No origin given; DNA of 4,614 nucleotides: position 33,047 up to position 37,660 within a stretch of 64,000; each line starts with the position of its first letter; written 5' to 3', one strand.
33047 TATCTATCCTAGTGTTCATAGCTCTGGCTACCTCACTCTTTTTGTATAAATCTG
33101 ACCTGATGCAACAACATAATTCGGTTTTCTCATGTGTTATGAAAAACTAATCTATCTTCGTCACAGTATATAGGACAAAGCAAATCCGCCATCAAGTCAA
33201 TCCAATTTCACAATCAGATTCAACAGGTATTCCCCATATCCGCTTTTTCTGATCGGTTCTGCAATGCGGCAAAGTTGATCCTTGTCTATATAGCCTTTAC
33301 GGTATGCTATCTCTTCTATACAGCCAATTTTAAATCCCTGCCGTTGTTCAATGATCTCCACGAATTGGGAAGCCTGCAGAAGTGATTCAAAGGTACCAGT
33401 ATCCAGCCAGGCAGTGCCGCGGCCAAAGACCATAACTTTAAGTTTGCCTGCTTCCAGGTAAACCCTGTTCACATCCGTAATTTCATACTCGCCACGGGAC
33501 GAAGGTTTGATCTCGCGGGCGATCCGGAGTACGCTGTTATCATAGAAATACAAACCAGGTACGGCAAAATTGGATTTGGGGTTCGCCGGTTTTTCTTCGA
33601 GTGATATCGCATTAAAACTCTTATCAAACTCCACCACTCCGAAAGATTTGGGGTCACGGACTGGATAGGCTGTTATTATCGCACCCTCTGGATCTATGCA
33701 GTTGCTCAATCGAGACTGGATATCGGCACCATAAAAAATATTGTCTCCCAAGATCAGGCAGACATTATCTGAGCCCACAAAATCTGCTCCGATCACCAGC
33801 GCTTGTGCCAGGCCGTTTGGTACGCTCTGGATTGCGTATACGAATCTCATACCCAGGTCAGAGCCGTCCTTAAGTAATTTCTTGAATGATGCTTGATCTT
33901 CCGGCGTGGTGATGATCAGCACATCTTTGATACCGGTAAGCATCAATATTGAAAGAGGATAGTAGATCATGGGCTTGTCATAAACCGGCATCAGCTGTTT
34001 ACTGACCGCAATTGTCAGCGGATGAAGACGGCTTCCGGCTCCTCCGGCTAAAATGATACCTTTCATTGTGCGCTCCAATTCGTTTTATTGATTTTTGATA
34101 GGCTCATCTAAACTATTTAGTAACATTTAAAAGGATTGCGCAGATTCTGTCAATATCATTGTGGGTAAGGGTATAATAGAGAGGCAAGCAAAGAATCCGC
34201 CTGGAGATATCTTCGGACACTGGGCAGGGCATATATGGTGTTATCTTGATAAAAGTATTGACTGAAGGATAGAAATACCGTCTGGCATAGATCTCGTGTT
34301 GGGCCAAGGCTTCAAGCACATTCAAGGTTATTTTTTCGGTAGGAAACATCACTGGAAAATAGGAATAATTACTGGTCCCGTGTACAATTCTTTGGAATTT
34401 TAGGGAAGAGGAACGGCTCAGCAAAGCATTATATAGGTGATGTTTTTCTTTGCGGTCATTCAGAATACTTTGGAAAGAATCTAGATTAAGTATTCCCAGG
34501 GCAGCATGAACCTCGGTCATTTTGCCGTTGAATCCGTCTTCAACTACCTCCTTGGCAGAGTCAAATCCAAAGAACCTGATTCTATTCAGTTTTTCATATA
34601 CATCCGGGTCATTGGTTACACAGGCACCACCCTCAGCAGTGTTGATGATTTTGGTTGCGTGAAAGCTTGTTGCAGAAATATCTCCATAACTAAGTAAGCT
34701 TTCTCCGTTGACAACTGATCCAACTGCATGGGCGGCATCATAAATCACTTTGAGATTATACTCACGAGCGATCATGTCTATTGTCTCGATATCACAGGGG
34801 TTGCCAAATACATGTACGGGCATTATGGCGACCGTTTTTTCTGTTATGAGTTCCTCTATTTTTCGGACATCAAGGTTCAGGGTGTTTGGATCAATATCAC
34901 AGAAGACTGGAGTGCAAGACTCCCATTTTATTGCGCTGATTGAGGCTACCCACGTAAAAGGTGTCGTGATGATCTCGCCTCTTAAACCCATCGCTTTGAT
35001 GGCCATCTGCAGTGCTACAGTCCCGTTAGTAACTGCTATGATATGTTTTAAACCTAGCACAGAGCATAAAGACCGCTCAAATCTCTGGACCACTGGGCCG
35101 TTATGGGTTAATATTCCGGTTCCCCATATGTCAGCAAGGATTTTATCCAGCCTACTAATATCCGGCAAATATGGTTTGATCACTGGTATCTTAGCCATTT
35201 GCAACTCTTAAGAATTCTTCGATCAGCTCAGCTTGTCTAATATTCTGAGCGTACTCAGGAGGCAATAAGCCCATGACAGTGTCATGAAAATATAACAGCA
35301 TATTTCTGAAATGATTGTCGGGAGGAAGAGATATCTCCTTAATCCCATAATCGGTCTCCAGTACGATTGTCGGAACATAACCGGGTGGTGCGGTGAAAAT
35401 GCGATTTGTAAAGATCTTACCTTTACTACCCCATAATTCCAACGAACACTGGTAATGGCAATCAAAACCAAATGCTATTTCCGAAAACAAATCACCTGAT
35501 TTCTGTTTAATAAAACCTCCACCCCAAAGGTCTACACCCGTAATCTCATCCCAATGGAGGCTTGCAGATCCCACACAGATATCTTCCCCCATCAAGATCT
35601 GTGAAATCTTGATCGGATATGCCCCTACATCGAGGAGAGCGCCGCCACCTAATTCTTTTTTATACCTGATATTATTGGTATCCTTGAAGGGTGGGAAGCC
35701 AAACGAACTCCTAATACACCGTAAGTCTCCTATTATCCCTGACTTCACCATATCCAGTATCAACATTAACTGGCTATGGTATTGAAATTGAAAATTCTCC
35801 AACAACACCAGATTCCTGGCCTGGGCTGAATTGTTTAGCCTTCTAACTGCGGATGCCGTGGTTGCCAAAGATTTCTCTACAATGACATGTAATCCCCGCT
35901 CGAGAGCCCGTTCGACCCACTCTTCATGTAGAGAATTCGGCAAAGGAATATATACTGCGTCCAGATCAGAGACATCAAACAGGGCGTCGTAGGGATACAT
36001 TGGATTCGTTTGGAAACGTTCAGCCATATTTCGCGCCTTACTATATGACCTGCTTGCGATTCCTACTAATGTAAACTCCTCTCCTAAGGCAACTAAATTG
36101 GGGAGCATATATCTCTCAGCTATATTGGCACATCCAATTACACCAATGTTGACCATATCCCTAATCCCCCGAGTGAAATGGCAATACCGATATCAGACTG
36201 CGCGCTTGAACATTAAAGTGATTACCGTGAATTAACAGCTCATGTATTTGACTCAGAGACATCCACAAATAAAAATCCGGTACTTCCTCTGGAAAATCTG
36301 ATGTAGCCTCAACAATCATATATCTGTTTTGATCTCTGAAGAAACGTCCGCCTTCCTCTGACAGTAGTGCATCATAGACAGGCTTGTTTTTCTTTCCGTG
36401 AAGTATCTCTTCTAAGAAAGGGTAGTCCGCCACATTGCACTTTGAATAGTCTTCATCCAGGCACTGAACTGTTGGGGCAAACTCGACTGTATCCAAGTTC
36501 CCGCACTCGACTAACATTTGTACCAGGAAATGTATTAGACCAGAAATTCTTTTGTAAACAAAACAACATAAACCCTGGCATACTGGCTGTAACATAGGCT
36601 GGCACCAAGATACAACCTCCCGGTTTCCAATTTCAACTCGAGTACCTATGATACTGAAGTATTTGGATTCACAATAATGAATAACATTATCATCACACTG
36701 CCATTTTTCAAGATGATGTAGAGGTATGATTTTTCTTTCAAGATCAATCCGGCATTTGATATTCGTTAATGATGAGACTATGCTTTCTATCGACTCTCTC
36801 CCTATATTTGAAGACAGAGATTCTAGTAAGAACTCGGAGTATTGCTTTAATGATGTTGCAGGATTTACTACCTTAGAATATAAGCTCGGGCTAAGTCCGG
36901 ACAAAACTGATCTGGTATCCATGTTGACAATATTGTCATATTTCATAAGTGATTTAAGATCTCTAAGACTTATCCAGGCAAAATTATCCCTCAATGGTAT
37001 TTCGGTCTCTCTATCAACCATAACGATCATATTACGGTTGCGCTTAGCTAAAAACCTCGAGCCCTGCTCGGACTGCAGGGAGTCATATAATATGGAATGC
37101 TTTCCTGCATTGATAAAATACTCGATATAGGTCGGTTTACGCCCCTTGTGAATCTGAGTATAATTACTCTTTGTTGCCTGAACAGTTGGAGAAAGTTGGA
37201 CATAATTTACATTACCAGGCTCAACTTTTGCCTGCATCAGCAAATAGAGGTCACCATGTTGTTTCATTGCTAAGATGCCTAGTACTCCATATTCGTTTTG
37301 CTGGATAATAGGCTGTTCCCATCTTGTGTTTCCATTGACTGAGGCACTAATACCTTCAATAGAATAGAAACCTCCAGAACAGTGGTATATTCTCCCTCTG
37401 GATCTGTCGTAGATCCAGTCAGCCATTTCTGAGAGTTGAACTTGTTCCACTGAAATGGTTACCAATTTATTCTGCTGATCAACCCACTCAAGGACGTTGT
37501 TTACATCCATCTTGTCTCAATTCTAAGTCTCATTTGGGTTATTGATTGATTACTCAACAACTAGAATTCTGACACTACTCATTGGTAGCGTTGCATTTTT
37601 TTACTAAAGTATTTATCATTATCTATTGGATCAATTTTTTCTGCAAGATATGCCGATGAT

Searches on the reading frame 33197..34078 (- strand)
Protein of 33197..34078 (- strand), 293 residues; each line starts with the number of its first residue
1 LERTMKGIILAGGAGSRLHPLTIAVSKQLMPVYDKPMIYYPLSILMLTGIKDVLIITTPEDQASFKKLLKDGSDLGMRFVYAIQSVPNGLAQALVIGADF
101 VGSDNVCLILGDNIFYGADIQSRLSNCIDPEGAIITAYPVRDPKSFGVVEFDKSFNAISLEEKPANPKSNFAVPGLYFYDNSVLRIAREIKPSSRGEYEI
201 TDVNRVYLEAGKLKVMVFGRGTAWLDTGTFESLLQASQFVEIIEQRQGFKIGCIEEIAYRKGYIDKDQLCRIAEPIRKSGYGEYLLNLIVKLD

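Call 8: search_protein_families(library=pfam, proteins=[window:33197-34078:-], max_evalue=0.001)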
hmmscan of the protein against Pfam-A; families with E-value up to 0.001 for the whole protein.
window:33197-34078:- (293 aa): 2 families
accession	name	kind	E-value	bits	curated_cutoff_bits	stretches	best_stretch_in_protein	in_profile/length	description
PF00483.29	NTP_transferase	-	1.1e-69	235.1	21.2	1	6-241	1-243/245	Nucleotidyl transferase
PF12804.13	NTP_transf_3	-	8.4e-12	46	27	1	7-137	1-120/160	MobA-like NTP transferase domain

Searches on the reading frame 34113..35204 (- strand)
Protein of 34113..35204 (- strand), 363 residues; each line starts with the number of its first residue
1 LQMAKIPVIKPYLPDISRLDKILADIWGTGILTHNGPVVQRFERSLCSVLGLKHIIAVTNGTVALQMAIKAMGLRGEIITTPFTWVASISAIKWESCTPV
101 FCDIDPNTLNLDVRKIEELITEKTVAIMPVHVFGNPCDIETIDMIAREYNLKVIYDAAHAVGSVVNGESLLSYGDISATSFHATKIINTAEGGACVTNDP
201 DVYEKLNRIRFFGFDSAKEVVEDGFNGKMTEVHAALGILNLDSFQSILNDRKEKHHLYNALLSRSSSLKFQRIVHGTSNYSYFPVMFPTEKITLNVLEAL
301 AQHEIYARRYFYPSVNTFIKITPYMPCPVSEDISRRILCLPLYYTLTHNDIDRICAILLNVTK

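Call 8: search_protein_families(library=pfam, proteins=[window:34113-35204:-], max_evalue=0.001)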
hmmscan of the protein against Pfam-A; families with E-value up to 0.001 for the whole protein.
window:34113-35204:- (363 aa): 4 families
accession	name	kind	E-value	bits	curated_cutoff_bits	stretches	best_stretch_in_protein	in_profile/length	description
PF01041.23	DegT_DnrJ_EryC1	-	9.8e-94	314.9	19.8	1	23-358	11-359/360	DegT/DnrJ/EryC1/StrS aminotransferase family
PF00155.27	Aminotran_1_2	-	1.7e-07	31.2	19.7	1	42-163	47-192/361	Aminotransferase class I and II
PF01053.26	Cys_Met_Meta_PP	-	0.00033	19.8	27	1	37-208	52-224/381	Cys/Met metabolism PLP-dependent enzyme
PF01212.27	Beta_elim_lyase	-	0.00045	20.1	27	0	37-242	32-245/288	Beta-eliminating lyase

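Call 39: search_protein_families(library=ncbifam, proteins=[window:34113-35204:-], max_evalue=0.00001)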
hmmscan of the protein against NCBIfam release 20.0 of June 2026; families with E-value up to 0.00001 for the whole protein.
window:34113-35204:- (363 aa): 8 families
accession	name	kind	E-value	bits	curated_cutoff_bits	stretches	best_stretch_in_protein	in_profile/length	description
TIGR04427.1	PLP_DesI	equivalog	5.2e-82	276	650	1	10-358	25-379/390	dTDP-4-dehydro-6-deoxyglucose aminotransferase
TIGR03588.1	PseC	equivalog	5.5e-65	219.7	423.5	1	30-361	24-379/380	UDP-4-amino-4,6-dideoxy-N-acetyl-beta-L-altrosamine transaminase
TIGR04181.1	NHT_00031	hypoth_equivalog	2.7e-62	210.7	420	1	20-341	13-357/359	LegC family aminotransferase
NF008687.0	PRK11706.1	equivalog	5.1e-50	170.3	375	1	22-361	16-373/375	dTDP-4-amino-4,6-dideoxygalactose transaminase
NF008658.2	PRK11658.1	equivalog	5.8e-50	170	631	1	24-361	21-376/379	UDP-4-amino-4-deoxy-L-arabinose aminotransferase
TIGR02379.1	ECA_wecE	subfamily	2.3e-40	138.5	434.85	1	20-361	14-374/376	dTDP-4-amino-4,6-dideoxy-D-glucose transaminase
NF011936.0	PRK15407.1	equivalog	7.1e-38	130.4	423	1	35-215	63-253/440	lipopolysaccharide biosynthesis protein RfbH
NF000586.1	PRK00011.1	subfamily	5.2e-09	35.4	335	1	98-217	130-251/404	serine hydroxymethyltransferase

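Call 59: search_solved_structures(query=window:34113-35204:-, max_evalue=1e-40)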
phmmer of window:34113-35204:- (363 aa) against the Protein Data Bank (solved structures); distinct sequences matched with E-value up to 1e-40: 9.
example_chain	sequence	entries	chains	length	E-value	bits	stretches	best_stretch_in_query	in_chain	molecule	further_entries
2po3_A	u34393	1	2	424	4.5e-64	219.9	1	17-358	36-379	4-dehydrase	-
3bn1_A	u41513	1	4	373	4.8e-50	173.8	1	6-358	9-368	Perosamine synthetase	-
3dr7_A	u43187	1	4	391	4.9e-50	173.7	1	6-358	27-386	Putative perosamine synthetase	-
3dr4_A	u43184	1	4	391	3.4e-49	171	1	6-358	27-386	Putative perosamine synthetase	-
7b0d_A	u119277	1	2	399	1e-46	162.8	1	36-355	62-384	Glutamine--scyllo-inositol transaminase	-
4lc3_A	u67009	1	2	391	1.2e-42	149.5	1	24-355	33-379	Putative UDP-4-amino-4-deoxy-l-arabinose--oxoglutarate aminotransferase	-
7b0m_AAA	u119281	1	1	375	1.6e-42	149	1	22-323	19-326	Sugar aminotransferase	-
5u1z_A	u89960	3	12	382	5.1e-42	147.4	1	36-358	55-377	Putative aminotransferase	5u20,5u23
5u21_A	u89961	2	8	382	2.6e-41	145.1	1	36-358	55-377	Putative aminotransferase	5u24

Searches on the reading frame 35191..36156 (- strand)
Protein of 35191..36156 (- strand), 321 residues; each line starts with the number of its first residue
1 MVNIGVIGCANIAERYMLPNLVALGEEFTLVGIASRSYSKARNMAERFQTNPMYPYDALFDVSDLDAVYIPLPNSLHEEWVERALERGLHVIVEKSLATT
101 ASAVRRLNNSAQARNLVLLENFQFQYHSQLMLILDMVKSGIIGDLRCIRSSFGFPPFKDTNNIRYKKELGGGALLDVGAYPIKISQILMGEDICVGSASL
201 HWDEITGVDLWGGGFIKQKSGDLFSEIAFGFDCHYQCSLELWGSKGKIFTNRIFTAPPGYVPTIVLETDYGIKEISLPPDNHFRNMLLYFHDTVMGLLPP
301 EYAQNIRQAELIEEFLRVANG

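Call 8: search_protein_families(library=pfam, proteins=[window:35191-36156:-], max_evalue=0.001)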
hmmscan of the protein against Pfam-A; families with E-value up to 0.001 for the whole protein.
window:35191-36156:- (321 aa): 2 families
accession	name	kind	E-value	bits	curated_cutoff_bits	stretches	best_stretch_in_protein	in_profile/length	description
PF01408.29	GFO_IDH_MocA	-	5.3e-21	76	24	1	2-121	1-119/120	Oxidoreductase family, NAD-binding Rossmann fold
PF22725.1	GFO_IDH_MocA_C3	-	1.1e-13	51.7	27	1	135-248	6-123/124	GFO/IDH/MocA C-terminal domain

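Call 39: search_protein_families(library=ncbifam, proteins=[window:35191-36156:-], max_evalue=0.00001)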
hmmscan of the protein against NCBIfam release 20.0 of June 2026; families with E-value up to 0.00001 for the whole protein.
window:35191-36156:- (321 aa): 7 families
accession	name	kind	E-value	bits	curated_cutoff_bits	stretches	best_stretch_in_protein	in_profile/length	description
NF041392.1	XylDh_Gfo6_Halo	equivalog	3.6e-19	68.7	350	1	3-296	18-317/350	D-xylose 1-dehydrogenase Gfo6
NF040723.1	UDP-GlcNAcDh_Arch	equivalog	1.3e-15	57.7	450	1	3-151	2-147/302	UDP-N-acetylglucosamine 3-dehydrogenase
TIGR04380.1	myo_inos_iolG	equivalog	3.9e-15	55.6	355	1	1-211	1-210/330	inositol 2-dehydrogenase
NF008607.0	PRK11579.1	subfamily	2.5e-14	53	330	1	2-187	5-187/346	oxidoreductase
NF052479.1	LevoglcsnDh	equivalog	1.8e-12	46.6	650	1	38-196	46-209/386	levoglucosan dehydrogenase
NF007574.0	PRK10206.1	equivalog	1e-08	34.7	352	1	2-157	3-159/345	oxidoreductase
NF052679.1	InsChiInosDhIolG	equivalog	1.7e-08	33.9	540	1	2-152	3-155/343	bifunctional inositol 2-dehydrogenase/D-chiro-inositol 1-dehydrogenase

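Call 58: search_solved_structures(query=window:35191-36156:-, max_evalue=1e-8)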
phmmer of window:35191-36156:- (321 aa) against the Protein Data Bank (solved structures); distinct sequences matched with E-value up to 1e-8: 28.
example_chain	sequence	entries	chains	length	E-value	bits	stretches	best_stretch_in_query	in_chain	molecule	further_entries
3rbv_A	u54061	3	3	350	1e-63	218.5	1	2-314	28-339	Sugar 3-ketoreductase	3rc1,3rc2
3rcb_A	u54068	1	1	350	3.7e-63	216.7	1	2-314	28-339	Sugar 3-ketoreductase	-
3rc7_A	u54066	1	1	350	3.7e-63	216.7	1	2-314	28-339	Sugar 3-ketoreductase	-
3rc9_A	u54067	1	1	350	7.1e-63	215.7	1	2-314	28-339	Sugar 3-ketoreductase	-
4had_A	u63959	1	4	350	4.5e-28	101.4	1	1-212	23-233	Probable oxidoreductase protein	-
1ydw_A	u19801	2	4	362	4.1e-24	88.4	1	2-186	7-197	AX110P-like protein | Probable oxidoreductase At4g09670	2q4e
5a02_A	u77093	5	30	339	1.5e-18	70.1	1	5-194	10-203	ALDOSE-ALDOSE OXIDOREDUCTASE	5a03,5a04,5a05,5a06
1ofg_A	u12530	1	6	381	4.1e-18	68.7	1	5-193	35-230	GLUCOSE-FRUCTOSE OXIDOREDUCTASE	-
1ryd_A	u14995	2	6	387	4.3e-18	68.6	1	5-193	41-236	glucose-fructose oxidoreductase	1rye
1h6a_A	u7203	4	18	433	5.5e-18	68.2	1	5-193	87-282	PRECURSOR FORM OF GLUCOSE-FRUCTOSE OXIDOREDUCTASE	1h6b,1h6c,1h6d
1evj_A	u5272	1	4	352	1.1e-17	67.3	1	6-193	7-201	GLUCOSE-FRUCTOSE OXIDOREDUCTASE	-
2glx_A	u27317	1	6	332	6.8e-17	64.7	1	5-299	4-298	1,5-anhydro-D-fructose reductase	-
2ho5_A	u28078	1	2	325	5.8e-16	61.6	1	1-219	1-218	Oxidoreductase, Gfo/Idh/MocA family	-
4iq0_A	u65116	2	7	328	5.9e-16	61.6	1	1-219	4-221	Oxidoreductase, Gfo/Idh/MocA family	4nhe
1zh8_A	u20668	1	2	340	3e-15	59.2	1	2-249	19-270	oxidoreductase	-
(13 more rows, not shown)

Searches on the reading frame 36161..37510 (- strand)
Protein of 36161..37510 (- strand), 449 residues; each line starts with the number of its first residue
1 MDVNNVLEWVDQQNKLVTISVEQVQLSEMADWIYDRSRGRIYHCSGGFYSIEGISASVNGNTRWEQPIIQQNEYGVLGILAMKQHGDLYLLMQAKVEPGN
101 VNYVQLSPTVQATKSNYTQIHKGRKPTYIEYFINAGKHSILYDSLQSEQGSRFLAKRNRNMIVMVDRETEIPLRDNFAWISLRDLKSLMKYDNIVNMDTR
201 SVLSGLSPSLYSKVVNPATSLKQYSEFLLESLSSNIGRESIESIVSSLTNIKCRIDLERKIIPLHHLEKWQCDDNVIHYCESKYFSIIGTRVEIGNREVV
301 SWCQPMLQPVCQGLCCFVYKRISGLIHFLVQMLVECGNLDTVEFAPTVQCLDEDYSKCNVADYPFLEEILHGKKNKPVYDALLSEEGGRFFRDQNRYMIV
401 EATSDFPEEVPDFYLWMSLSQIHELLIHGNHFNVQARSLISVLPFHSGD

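Call 8: search_protein_families(library=pfam, proteins=[window:36161-37510:-], max_evalue=0.001)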
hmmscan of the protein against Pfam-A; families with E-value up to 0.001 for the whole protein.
window:36161-37510:- (449 aa): 1 family
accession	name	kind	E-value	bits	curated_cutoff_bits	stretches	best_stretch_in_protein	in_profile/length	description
PF03559.20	Hexose_dehydrat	-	2.7e-134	445.3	25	2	5-206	3-203/203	NDP-hexose 2,3-dehydratase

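Call 39: search_protein_families(library=ncbifam, proteins=[window:36161-37510:-], max_evalue=0.00001)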
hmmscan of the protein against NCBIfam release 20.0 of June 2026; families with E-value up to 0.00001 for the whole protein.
window:36161-37510:- (449 aa): 0 families
